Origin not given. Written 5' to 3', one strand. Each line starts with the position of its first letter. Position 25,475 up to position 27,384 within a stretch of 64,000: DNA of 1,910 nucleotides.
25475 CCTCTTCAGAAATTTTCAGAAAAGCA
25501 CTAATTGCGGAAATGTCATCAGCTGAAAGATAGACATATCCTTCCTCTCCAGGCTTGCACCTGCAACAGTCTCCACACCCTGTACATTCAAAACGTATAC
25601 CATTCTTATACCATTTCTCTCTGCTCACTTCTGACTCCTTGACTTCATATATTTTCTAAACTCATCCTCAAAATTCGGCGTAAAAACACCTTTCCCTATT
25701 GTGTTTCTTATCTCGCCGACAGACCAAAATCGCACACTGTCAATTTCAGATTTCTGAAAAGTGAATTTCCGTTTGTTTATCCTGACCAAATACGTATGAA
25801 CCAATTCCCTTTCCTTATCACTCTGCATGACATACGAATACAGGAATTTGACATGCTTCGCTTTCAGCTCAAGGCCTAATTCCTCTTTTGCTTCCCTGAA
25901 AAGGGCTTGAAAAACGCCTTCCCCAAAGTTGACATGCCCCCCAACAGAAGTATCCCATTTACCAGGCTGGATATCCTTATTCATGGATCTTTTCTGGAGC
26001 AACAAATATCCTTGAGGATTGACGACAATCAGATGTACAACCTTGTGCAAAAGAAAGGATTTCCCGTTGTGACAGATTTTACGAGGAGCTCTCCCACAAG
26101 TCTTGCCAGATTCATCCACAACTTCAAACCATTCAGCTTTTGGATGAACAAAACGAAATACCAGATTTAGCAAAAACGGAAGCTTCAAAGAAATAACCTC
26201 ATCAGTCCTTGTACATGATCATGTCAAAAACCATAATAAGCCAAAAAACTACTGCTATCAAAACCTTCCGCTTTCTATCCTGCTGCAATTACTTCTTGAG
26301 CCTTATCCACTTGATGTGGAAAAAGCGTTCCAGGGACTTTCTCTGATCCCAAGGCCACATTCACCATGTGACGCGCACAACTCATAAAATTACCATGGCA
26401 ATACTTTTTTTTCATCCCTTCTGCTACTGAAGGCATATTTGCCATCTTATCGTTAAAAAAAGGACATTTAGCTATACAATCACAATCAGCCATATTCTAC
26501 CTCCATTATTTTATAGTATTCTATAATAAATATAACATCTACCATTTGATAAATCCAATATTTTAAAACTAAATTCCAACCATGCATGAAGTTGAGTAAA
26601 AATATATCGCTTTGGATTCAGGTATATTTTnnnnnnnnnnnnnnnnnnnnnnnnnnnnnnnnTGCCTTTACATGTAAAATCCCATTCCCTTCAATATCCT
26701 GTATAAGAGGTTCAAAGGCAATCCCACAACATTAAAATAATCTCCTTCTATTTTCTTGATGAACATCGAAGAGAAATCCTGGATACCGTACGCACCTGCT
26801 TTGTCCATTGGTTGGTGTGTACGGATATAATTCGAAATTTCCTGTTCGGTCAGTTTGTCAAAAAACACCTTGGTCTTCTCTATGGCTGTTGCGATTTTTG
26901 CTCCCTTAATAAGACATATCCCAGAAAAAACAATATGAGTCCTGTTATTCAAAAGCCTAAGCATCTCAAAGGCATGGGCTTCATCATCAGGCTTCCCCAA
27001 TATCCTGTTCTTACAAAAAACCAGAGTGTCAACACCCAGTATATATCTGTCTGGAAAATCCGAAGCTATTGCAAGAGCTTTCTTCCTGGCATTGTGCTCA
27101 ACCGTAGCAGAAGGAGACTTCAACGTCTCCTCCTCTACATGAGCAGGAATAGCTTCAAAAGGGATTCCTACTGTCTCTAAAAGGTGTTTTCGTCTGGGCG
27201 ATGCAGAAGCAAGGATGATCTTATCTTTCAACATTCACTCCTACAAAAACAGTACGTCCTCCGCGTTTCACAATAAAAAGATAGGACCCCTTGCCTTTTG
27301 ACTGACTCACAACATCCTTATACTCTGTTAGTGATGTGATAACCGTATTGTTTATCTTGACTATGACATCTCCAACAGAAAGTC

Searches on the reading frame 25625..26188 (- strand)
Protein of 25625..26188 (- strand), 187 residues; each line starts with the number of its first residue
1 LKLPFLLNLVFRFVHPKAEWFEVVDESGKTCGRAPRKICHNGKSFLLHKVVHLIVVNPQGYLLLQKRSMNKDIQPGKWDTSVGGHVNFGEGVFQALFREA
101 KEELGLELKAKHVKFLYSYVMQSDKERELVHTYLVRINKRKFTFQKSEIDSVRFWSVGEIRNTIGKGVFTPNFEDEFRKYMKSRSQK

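Call 89: search_protein_families(library=pfam, proteins=[window:25625-26188:-], max_evalue=0.00001)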
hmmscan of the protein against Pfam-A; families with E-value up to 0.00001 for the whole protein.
window:25625-26188:- (187 aa): 1 family
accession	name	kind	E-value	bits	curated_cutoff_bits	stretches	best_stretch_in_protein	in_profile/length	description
PF00293.34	NUDIX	-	1.1e-17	64.8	21.1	1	48-167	3-128/134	NUDIX domain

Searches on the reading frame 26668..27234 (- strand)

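Call 89: search_protein_families(library=pfam, proteins=[window:26668-27234:-], max_evalue=0.00001)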
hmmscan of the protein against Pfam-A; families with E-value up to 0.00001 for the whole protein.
window:26668-27234:- (188 aa): 1 family
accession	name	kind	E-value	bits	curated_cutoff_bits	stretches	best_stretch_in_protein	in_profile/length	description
PF02545.19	Maf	-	6e-61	205.8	27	1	5-183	1-186/187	Maf-like protein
